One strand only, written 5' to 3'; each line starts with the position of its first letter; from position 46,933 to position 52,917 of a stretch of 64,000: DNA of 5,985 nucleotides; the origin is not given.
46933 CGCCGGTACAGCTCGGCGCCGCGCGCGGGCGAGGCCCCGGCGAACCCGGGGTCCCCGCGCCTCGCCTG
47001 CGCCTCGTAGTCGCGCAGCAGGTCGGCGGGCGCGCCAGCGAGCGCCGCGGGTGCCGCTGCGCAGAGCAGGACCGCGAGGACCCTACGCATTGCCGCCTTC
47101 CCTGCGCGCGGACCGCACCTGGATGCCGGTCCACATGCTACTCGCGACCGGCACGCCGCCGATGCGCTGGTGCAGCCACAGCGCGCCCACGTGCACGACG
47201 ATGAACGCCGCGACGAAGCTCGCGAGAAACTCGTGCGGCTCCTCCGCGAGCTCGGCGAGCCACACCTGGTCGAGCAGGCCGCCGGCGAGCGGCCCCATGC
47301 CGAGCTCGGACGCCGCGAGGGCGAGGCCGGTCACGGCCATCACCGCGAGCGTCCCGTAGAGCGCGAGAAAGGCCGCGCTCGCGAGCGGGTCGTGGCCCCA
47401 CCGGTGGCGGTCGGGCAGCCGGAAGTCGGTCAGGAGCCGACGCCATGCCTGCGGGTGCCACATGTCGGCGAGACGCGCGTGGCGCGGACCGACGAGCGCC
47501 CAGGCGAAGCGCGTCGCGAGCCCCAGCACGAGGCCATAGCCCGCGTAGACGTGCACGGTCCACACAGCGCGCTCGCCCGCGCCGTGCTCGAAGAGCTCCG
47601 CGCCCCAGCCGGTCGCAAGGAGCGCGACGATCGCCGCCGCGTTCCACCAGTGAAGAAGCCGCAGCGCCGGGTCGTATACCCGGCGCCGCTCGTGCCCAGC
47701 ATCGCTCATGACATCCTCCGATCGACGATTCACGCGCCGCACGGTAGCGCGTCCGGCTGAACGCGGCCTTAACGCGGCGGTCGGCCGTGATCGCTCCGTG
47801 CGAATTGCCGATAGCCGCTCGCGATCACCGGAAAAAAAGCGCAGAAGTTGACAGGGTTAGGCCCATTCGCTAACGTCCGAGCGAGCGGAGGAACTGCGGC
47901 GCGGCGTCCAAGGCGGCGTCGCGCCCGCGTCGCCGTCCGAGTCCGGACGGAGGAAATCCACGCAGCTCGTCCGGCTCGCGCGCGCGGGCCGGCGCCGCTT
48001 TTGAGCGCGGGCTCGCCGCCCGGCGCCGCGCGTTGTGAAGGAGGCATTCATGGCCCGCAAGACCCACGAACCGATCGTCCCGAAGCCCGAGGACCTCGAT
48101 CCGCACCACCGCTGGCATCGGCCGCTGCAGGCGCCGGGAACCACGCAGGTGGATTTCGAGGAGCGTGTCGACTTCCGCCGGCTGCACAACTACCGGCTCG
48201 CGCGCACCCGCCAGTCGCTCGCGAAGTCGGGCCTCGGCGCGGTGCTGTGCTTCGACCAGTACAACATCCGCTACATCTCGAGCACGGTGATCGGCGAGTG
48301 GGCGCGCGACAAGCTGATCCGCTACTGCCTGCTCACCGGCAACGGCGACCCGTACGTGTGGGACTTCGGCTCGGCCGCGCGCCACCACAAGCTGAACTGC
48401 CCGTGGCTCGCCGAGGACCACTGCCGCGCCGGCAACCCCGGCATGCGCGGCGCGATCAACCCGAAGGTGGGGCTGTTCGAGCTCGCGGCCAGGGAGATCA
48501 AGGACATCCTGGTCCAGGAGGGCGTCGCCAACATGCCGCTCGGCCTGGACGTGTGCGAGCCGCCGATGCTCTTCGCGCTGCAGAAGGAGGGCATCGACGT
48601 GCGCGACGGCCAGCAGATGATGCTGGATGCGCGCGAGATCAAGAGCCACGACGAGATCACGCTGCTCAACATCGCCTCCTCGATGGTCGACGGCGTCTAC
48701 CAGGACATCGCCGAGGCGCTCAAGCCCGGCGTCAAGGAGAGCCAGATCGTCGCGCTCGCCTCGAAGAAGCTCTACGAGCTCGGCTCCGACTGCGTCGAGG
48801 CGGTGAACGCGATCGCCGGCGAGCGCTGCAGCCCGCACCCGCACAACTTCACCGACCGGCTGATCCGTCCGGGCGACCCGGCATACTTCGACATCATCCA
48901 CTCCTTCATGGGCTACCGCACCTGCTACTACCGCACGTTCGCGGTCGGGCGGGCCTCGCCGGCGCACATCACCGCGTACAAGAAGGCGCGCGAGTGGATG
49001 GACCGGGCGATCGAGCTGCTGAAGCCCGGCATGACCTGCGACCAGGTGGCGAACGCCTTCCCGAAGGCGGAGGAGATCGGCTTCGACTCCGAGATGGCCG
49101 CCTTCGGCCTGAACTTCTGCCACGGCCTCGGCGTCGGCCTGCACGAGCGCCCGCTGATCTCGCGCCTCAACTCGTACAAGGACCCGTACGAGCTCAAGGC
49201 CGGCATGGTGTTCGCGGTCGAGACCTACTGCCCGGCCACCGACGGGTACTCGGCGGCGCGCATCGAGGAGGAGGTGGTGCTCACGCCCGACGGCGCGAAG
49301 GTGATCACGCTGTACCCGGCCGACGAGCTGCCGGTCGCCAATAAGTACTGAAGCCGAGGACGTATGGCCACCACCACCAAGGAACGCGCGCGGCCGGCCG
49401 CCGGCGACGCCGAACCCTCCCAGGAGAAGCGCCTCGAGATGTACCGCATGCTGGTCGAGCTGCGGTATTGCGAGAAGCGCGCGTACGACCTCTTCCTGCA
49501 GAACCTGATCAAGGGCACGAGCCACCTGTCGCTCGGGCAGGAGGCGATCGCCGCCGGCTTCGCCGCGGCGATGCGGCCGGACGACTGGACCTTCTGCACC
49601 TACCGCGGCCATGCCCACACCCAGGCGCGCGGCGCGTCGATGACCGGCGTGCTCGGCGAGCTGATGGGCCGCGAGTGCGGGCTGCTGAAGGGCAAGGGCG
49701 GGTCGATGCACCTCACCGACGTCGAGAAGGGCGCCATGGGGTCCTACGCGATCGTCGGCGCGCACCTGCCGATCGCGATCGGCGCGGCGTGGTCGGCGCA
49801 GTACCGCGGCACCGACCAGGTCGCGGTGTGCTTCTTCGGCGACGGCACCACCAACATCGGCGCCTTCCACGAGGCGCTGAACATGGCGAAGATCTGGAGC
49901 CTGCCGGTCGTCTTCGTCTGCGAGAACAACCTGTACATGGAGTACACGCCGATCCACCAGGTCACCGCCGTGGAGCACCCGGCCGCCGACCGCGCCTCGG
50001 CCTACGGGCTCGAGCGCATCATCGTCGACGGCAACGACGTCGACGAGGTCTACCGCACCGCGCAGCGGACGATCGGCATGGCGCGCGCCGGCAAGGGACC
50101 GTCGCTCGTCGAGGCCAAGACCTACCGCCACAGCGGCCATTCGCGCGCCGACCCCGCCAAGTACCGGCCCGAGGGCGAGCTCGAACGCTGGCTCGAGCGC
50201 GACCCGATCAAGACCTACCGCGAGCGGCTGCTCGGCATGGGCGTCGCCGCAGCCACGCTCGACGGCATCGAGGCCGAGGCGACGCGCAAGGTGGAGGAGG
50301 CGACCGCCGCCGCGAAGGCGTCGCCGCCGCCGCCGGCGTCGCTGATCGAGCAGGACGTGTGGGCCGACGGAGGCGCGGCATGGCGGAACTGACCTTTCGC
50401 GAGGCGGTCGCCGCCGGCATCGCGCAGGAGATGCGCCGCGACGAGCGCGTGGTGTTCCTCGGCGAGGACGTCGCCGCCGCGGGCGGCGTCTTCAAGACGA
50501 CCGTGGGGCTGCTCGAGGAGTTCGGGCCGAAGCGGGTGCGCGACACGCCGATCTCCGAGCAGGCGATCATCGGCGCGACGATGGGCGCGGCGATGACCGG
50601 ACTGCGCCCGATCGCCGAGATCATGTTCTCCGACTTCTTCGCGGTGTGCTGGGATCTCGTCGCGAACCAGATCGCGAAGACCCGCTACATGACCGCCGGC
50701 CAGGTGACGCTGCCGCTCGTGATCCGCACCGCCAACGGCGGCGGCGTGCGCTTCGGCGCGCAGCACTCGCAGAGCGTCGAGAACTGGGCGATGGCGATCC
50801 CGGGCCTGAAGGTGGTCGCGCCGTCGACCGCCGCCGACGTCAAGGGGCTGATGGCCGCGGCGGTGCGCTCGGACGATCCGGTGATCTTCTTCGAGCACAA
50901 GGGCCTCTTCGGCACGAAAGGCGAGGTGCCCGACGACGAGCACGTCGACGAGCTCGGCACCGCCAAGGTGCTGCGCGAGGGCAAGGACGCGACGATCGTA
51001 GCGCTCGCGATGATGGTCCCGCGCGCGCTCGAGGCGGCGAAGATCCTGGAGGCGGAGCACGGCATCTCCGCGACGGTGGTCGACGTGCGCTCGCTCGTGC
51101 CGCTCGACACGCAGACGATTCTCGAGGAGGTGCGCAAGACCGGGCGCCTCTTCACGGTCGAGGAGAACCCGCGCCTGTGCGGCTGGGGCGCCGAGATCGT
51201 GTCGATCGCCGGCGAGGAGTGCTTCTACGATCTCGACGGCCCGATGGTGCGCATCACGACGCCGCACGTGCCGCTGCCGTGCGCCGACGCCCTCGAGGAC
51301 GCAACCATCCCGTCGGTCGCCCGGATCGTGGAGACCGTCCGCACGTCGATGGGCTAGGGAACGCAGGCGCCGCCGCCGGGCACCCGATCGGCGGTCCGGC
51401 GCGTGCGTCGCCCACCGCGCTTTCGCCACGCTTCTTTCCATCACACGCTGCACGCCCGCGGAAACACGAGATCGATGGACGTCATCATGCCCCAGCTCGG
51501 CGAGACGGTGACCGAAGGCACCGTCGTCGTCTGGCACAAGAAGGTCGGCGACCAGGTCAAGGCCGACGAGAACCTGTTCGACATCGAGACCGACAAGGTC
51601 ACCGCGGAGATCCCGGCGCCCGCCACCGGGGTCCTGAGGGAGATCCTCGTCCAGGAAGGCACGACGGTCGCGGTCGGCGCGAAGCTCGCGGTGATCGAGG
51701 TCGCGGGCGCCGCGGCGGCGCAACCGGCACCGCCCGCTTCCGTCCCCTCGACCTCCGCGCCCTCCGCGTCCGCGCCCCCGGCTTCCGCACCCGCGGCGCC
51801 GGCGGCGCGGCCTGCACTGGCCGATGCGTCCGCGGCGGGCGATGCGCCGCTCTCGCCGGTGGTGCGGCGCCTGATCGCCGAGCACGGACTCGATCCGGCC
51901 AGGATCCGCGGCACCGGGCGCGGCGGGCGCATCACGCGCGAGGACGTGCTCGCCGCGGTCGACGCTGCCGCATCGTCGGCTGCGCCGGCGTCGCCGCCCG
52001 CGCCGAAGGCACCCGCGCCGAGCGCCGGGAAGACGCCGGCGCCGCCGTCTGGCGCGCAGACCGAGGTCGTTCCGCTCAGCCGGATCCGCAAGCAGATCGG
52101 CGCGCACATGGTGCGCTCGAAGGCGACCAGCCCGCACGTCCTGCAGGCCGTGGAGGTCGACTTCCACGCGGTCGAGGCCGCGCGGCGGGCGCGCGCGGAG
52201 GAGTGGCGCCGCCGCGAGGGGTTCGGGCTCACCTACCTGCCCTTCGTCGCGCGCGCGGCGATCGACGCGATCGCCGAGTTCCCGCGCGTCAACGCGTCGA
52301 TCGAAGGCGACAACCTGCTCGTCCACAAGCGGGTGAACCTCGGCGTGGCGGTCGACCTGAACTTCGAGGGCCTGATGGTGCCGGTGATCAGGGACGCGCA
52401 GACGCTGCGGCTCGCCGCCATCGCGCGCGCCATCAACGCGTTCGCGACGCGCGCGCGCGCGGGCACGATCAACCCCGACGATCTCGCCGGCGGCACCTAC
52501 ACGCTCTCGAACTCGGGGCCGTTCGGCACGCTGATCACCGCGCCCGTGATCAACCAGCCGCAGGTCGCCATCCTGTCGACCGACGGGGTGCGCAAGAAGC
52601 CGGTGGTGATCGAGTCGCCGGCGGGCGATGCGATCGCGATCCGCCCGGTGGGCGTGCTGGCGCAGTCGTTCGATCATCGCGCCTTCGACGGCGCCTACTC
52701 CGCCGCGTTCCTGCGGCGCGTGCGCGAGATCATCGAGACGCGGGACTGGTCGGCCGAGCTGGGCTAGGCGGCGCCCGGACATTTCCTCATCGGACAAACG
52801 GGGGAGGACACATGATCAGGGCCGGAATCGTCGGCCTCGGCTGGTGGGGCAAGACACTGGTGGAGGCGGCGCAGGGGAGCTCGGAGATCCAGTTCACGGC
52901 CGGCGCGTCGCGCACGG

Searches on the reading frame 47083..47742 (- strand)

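Call 57: search_protein_families(library=pfam, proteins=[window:47083-47742:-], max_evalue=0.001)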
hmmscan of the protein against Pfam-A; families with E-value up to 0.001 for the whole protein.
window:47083-47742:- (219 aa): 1 family
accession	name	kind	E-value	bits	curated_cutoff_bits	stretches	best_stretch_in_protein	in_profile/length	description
PF01292.26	Ni_hydr_CYTB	-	1e-30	107.3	30.1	1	22-206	1-179/179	Prokaryotic cytochrome b561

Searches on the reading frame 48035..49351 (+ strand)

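Call 57: search_protein_families(library=pfam, proteins=[window:48035-49351:+], max_evalue=0.001)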
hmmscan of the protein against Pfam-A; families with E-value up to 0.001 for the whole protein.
window:48035-49351:+ (438 aa): 1 family
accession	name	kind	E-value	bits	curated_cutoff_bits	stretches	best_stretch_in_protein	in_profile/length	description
PF00557.29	Peptidase_M24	-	3.8e-34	118.7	23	1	211-417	3-207/208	Metallopeptidase family M24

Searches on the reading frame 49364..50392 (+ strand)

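Call 57: search_protein_families(library=pfam, proteins=[window:49364-50392:+], max_evalue=0.001)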
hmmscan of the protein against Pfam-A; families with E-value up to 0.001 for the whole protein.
window:49364-50392:+ (342 aa): 2 families
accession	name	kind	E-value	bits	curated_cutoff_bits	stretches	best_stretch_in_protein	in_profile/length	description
PF00676.26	E1_dh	-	3e-73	246.8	22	1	33-324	6-298/300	Dehydrogenase E1 component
PF02775.26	TPP_enzyme_C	-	7.8e-06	26.2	21.9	1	126-250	25-150/151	Thiamine pyrophosphate enzyme, C-terminal TPP binding domain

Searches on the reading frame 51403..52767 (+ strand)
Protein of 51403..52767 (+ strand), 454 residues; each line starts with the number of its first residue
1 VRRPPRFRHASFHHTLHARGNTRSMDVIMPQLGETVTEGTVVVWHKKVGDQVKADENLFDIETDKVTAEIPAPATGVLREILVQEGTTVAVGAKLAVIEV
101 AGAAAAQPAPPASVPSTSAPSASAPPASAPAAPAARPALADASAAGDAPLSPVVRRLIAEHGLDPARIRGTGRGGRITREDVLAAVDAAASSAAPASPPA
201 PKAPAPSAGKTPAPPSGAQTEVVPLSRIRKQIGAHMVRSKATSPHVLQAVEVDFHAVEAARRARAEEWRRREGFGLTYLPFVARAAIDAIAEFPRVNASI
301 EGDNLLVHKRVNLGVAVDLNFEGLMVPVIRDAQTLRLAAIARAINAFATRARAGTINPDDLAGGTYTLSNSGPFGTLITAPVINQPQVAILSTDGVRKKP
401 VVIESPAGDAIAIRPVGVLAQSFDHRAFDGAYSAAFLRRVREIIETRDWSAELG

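Call 57: search_protein_families(library=pfam, proteins=[window:51403-52767:+], max_evalue=0.001)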
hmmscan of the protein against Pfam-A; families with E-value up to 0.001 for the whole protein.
window:51403-52767:+ (454 aa): 4 families
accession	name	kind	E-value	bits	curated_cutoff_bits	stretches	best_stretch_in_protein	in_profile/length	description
PF00198.28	2-oxoacid_dh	-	1.9e-65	221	23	1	219-446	3-226/232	2-oxoacid dehydrogenases acyltransferase (catalytic domain)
PF00364.28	Biotin_lipoyl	-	1e-20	73.8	22.1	1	27-98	3-73/73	Biotin-requiring enzyme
PF02817.22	E3_binding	-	2.1e-13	50.7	23.7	1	150-183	3-36/36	e3 binding domain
PF01597.25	GCV_H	-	0.00054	20.3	22.2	0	39-80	32-73/122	Glycine cleavage H-protein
